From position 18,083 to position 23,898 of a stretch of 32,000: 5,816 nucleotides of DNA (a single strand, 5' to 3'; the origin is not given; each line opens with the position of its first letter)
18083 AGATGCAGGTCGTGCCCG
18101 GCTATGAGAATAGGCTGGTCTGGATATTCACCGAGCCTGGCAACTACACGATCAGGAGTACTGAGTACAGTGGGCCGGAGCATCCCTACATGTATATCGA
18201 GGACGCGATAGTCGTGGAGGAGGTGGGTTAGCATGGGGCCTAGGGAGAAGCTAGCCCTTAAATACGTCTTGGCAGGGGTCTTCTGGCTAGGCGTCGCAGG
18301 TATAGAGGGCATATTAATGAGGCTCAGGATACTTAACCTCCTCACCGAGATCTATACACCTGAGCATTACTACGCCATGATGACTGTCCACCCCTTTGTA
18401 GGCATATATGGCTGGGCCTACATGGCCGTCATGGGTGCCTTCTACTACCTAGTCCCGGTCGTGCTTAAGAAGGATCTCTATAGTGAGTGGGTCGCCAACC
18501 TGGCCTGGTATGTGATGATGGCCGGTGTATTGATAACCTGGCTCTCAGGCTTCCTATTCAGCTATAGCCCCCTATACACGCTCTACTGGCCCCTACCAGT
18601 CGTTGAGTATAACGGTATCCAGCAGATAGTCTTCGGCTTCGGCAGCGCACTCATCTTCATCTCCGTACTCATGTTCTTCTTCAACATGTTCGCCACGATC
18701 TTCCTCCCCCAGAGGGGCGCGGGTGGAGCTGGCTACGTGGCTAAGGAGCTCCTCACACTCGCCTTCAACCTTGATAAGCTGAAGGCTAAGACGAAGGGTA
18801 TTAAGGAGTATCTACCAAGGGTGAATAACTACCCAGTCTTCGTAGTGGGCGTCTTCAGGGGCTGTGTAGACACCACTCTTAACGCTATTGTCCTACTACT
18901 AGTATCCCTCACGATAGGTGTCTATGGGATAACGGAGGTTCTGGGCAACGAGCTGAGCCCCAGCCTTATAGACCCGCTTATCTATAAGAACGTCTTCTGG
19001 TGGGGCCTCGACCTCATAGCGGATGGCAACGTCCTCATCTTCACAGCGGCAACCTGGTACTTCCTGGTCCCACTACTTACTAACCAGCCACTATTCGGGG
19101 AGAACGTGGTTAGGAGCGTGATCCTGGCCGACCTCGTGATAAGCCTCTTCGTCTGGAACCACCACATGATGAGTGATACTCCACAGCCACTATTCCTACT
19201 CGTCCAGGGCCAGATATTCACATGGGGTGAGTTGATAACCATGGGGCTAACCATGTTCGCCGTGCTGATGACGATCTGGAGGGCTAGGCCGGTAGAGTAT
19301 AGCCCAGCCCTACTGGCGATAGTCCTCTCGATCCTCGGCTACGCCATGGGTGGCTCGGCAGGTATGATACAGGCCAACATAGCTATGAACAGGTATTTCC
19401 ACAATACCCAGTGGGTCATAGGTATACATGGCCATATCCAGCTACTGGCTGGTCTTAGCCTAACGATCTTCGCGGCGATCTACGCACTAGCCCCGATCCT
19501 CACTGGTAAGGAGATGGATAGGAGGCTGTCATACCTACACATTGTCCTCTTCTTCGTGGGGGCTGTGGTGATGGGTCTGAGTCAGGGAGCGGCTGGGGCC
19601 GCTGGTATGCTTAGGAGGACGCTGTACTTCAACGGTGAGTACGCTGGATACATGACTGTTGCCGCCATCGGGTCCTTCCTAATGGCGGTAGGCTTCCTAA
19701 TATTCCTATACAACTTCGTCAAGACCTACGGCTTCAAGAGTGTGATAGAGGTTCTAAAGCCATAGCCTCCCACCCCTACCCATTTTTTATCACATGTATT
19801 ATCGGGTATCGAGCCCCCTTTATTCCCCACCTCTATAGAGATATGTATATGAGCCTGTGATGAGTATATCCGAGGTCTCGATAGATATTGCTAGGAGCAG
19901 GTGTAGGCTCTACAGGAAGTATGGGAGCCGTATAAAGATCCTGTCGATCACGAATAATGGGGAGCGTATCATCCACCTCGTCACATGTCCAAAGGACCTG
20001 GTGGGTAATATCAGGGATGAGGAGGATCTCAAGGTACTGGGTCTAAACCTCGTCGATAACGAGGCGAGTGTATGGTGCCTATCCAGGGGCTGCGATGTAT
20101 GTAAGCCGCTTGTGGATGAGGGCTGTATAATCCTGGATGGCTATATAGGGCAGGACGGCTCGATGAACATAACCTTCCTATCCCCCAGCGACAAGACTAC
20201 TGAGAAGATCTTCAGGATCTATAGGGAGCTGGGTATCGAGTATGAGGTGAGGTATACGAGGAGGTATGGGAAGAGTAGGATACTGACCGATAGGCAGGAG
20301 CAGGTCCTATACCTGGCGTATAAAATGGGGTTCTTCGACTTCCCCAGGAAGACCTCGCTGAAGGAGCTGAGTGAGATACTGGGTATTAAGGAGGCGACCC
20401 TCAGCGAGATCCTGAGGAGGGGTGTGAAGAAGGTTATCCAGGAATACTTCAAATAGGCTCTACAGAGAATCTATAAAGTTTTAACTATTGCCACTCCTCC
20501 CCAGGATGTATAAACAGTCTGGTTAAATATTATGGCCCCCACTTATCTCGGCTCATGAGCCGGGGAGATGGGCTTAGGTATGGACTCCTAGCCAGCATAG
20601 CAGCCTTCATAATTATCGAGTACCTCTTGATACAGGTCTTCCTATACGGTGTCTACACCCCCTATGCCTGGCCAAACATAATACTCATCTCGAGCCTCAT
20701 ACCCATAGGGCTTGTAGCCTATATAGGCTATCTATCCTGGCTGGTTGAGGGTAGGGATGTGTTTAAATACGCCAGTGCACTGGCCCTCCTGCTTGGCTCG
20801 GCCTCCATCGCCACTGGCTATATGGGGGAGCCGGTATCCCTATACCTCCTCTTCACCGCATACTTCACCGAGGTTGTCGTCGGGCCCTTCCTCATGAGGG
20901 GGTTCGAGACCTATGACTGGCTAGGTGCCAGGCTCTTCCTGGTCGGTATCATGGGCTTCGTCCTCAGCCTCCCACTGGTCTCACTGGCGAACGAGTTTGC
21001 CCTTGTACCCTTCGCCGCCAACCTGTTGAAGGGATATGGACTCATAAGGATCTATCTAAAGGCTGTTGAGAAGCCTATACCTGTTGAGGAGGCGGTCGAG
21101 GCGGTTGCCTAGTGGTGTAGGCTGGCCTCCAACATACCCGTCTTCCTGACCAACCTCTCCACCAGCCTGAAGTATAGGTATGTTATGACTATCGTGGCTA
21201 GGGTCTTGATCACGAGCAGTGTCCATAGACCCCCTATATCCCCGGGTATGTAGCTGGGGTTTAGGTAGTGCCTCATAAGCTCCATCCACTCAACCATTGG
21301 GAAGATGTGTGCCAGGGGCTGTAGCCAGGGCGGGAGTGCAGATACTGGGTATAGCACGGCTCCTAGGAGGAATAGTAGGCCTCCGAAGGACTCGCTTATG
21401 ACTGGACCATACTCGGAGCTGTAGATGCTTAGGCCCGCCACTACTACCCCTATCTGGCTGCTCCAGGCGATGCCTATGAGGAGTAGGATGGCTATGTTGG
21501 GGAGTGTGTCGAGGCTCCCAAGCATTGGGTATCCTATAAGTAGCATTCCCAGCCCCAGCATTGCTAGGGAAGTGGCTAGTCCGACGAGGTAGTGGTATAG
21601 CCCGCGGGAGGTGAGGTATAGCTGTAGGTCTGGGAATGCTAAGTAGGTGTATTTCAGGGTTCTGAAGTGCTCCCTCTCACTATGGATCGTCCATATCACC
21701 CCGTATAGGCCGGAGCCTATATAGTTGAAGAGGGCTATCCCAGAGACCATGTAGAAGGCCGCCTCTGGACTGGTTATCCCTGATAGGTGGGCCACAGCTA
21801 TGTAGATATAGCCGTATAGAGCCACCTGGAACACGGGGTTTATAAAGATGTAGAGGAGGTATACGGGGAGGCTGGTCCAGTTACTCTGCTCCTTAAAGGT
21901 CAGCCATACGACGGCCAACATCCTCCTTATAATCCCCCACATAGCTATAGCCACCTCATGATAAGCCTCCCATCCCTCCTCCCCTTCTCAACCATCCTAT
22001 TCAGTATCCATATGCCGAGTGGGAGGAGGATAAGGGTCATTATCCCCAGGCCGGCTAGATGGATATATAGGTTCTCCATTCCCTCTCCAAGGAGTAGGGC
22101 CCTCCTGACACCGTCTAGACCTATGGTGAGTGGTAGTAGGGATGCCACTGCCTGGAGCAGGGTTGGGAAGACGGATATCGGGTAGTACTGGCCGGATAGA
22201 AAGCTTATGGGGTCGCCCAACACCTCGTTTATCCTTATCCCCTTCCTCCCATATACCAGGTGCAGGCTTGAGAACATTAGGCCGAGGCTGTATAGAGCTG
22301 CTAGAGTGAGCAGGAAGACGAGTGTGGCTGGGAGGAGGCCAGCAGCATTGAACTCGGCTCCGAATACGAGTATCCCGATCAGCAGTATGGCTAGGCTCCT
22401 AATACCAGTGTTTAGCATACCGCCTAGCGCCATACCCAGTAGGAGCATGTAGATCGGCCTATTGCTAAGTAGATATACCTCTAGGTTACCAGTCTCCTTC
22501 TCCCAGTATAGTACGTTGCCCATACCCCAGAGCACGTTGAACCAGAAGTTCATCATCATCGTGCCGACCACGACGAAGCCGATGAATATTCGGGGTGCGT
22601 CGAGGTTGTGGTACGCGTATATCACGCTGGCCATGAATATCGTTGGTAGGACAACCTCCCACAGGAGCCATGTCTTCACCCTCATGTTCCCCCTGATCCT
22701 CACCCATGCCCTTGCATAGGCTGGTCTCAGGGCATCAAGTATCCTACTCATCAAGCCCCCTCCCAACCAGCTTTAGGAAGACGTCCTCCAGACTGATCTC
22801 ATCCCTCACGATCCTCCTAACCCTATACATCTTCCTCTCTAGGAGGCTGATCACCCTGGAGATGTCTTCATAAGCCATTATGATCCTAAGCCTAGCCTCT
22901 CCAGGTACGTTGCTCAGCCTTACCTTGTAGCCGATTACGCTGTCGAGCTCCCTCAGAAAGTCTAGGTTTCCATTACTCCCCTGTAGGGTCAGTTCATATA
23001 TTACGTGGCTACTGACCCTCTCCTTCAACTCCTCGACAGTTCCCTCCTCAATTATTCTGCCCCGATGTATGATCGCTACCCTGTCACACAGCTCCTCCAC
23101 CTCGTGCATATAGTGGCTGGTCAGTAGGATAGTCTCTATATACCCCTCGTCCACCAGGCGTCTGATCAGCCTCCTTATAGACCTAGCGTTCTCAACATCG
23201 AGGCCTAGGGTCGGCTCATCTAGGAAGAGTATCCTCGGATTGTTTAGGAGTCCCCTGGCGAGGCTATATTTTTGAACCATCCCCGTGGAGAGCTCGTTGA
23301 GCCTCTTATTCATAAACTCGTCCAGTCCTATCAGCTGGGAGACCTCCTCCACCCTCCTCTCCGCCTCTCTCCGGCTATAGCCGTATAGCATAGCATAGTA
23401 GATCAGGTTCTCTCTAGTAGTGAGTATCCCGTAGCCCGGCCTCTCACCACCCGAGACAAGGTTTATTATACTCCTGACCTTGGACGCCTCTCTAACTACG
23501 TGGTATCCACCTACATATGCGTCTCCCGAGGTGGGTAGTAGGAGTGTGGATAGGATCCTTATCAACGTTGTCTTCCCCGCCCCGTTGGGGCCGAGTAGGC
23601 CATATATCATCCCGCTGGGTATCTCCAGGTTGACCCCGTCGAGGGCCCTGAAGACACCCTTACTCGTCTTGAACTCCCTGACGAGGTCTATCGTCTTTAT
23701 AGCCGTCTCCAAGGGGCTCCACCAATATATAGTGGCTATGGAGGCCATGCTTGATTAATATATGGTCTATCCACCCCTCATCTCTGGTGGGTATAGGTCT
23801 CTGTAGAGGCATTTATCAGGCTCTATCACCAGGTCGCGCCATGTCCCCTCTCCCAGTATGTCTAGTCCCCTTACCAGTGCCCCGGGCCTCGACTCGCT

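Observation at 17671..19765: Heme-copper-oxidase-like operon lacking CuA and the helix-VI His-Tyr of the CuB site: possible NOR-like or novel HCO family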

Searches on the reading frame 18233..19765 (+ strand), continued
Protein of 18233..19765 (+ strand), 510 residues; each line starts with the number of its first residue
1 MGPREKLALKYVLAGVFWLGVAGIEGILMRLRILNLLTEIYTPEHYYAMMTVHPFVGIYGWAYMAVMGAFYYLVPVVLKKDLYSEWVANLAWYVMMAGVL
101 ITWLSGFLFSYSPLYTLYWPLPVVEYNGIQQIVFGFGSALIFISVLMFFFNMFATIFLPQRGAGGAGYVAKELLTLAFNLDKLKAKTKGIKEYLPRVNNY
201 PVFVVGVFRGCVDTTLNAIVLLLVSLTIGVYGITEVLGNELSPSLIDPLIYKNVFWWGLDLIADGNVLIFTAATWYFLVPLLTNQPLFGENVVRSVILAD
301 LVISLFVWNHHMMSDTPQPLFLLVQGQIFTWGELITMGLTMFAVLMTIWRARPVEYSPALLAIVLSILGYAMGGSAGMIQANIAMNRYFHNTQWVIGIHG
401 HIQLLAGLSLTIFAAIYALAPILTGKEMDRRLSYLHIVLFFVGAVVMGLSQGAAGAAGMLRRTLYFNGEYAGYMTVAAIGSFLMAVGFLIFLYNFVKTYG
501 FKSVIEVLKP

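Call 61: find_encoding_contigs(protein=P0036, flank=10000, max_places=2)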
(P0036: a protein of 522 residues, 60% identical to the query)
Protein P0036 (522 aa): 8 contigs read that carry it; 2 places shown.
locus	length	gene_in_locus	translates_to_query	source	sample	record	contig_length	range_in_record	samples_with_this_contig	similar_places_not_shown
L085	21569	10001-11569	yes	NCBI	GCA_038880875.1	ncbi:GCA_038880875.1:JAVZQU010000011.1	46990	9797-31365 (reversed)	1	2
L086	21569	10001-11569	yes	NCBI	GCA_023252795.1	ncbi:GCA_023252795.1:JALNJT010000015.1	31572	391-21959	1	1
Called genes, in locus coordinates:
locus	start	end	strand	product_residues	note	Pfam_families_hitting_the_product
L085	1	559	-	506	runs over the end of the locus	PF00437:T2SSE (weak)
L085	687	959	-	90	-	-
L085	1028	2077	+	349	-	PF18093:Trm5_N, PF25133:TYW2_N_2, PF02005:TRM, PF02475:TRM5-TYW2_MTfase, PF03602:Cons_hypoth95, PF05175:MTS, PF01189:Methyltr_RsmB-F (weak), PF09445:Methyltransf_15 (weak)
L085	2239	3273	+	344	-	PF00752:XPG_N, PF00867:XPG_I, PF01367:5_3_exonuc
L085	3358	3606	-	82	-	-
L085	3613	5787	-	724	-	PF02359:CDC48_N, PF02933:CDC48_2, PF13191:AAA_16 (weak), PF00004:AAA, PF05496:RuvB_N, PF17862:AAA_lid_3, PF00004:AAA, PF17862:AAA_lid_3, +26 more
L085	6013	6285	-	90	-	PF00736:EF1_GNE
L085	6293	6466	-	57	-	PF07754:Ribosomal_aS21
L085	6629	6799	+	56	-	PF00584:SecE (weak)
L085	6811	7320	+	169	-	PF03439:Spt5-NGN, PF00467:KOW (weak), PF23284:KOW2_Spt5 (weak)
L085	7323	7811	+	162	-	PF03946:Ribosomal_L11_N, PF00298:Ribosomal_L11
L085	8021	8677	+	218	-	PF00687:Ribosomal_L1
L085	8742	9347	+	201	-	PF04967:HTH_10 (weak)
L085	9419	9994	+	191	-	-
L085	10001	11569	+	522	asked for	PF00115:COX1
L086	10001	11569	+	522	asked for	PF00115:COX1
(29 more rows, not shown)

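Call 62: find_encoding_contigs(protein=P0090, flank=10000, max_places=1)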
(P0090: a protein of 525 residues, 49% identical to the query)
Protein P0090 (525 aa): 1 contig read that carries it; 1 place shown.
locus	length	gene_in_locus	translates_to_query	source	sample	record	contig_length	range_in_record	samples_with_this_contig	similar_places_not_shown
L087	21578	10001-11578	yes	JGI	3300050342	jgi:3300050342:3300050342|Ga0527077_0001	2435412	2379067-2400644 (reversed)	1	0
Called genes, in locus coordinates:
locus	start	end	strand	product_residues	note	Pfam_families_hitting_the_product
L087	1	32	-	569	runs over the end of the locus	PF23545:Zn_ribbon_HMPTM, PF04055:Radical_SAM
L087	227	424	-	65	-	-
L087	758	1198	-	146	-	PF05168:HEPN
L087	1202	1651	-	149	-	PF01909:NTP_transf_2, PF18765:Polbeta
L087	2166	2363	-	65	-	PF07992:Pyr_redox_2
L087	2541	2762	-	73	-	-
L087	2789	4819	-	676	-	PF16177:ACAS_N, PF00501:AMP-binding, PF13193:AMP-binding_C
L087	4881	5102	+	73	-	PF12838:Fer4_7 (faint), PF12797:Fer4_2 (weak), PF12837:Fer4_6 (weak), PF13237:Fer4_10, PF00037:Fer4 (weak), PF14697:Fer4_21, PF13187:Fer4_9 (weak), PF00037:Fer4 (weak), +4 more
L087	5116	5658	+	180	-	PF01814:Hemerythrin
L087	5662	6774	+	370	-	PF01321:Creatinase_N, PF00557:Peptidase_M24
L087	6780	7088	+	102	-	PF01883:FeS_assembly_P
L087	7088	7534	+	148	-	PF06240:COXG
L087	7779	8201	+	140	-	-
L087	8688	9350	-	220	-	PF13412:HTH_24 (faint), PF04967:HTH_10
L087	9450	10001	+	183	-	-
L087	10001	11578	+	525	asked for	PF00115:COX1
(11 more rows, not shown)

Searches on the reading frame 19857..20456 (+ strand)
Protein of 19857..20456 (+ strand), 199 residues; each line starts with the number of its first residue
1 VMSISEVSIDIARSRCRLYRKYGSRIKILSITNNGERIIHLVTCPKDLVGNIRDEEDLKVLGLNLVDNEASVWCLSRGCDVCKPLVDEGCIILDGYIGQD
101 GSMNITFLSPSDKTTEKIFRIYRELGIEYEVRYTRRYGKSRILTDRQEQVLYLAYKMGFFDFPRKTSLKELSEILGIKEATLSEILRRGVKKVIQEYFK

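Call 3: search_protein_families(library=pfam, proteins=[window:19857-20456:+], max_evalue=0.1)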
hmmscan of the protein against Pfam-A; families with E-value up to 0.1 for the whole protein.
window:19857-20456:+ (199 aa): 4 families
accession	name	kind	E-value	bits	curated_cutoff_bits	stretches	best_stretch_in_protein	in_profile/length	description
PF04967.18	HTH_10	-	4.9e-20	71.5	23.1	1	143-194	1-52/53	HTH DNA binding domain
PF04545.22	Sigma70_r4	-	1.6e-06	27.9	24.1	1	143-193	5-48/50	Sigma-70, region 4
PF13443.12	HTH_26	-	0.054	14.2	22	0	164-193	9-38/63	Cro/C1-type HTH DNA-binding domain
PF01381.28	HTH_3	-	0.08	13.4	23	0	164-187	8-31/55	Helix-turn-helix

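Call 4: search_protein_families(library=ncbifam, proteins=[window:19857-20456:+], max_evalue=0.1)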
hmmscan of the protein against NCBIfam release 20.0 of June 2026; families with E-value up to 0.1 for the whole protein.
window:19857-20456:+ (199 aa): 5 families
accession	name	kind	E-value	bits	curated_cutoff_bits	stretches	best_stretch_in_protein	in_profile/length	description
TIGR02937.1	sigma70-ECF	superfamily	7.1e-06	25.7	42.9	1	143-195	118-163/165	sigma-70 family RNA polymerase sigma factor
TIGR02846.1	spore_sigmaK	equivalog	0.0067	16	298.65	1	128-197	160-226/227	RNA polymerase sporulation sigma factor SigK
NF004471.0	PRK05803.1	subfamily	0.04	13.1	252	1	127-197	161-228/235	RNA polymerase sporulation sigma factor SigK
NF009146.0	PRK12496.1-3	equivalog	0.042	13.5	268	1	131-195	60-120/162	hypothetical protein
NF005413.0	PRK06986.1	subfamily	0.084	12.7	201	0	164-195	203-234/241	RNA polymerase sigma factor FliA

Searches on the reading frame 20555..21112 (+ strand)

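Call 3: search_protein_families(library=pfam, proteins=[window:20555-21112:+], max_evalue=0.1)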
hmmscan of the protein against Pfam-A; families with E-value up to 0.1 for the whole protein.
window:20555-21112:+ (185 aa): 1 family
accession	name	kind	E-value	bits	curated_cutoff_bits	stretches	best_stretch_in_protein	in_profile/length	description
PF11990.13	DUF3487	-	0.099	12.9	27.8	0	111-158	14-60/114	Protein of unknown function (DUF3487)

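Call 4: search_protein_families(library=ncbifam, proteins=[window:20555-21112:+], max_evalue=0.1)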
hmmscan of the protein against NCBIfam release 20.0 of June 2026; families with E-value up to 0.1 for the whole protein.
window:20555-21112:+ (185 aa): 0 families

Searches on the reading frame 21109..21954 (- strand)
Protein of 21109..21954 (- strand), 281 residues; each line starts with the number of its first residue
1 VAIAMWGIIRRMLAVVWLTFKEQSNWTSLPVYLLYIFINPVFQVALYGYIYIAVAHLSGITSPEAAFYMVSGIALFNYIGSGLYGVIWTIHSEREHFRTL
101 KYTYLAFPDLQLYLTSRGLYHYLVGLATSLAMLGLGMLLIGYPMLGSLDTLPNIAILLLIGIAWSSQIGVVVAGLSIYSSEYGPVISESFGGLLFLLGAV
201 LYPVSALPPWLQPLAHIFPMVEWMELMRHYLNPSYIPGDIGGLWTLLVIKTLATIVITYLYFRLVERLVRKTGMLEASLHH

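Call 28: search_protein_families(library=pfam, proteins=[window:21109-21954:-], max_evalue=0.001)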
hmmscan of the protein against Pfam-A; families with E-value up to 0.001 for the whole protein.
window:21109-21954:- (281 aa): 1 family
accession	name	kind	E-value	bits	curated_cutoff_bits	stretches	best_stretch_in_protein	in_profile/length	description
PF01061.29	ABC2_membrane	-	8.3e-06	25.9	26.9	1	16-229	4-208/211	ABC-2 type transporter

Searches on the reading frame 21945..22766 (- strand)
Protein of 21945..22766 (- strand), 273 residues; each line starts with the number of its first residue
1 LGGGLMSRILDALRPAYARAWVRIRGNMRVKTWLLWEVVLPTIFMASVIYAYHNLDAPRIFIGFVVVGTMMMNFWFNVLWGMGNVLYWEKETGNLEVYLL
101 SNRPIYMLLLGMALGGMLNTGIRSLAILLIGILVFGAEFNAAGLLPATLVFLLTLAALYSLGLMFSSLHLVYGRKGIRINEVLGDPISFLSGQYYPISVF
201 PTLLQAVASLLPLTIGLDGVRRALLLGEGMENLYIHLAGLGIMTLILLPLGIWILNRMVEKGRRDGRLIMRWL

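Call 28: search_protein_families(library=pfam, proteins=[window:21945-22766:-], max_evalue=0.001)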
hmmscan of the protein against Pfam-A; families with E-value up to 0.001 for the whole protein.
window:21945-22766:- (273 aa): 2 families
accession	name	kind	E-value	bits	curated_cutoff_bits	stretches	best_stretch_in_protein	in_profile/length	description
PF01061.29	ABC2_membrane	-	1.3e-12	48.2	26.9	1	28-224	15-210/211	ABC-2 type transporter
PF12698.13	ABC2_membrane_3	-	1.4e-09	38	31.6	1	62-253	161-347/347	ABC-2 family transporter protein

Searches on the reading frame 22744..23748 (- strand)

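Call 28: search_protein_families(library=pfam, proteins=[window:22744-23748:-], max_evalue=0.001)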
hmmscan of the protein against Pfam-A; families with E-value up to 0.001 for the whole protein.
window:22744-23748:- (334 aa): 4 families
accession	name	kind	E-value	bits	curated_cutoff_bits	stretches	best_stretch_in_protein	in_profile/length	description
PF00005.33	ABC_tran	-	6.7e-27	95.2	25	1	36-180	1-136/137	ABC transporter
PF13304.12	AAA_21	-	1.9e-12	48.3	27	2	48-100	1-54/304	AAA domain, putative AbiEii toxin, Type IV TA system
PF13732.12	DrrA1-3_C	-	5e-07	30.8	27.4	1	236-328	1-81/81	ATP-binding protein DrrA1-3-like, C-terminal domain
PF13555.12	AAA_29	-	0.00034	20.7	27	1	38-74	14-50/61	P-loop containing region of AAA domain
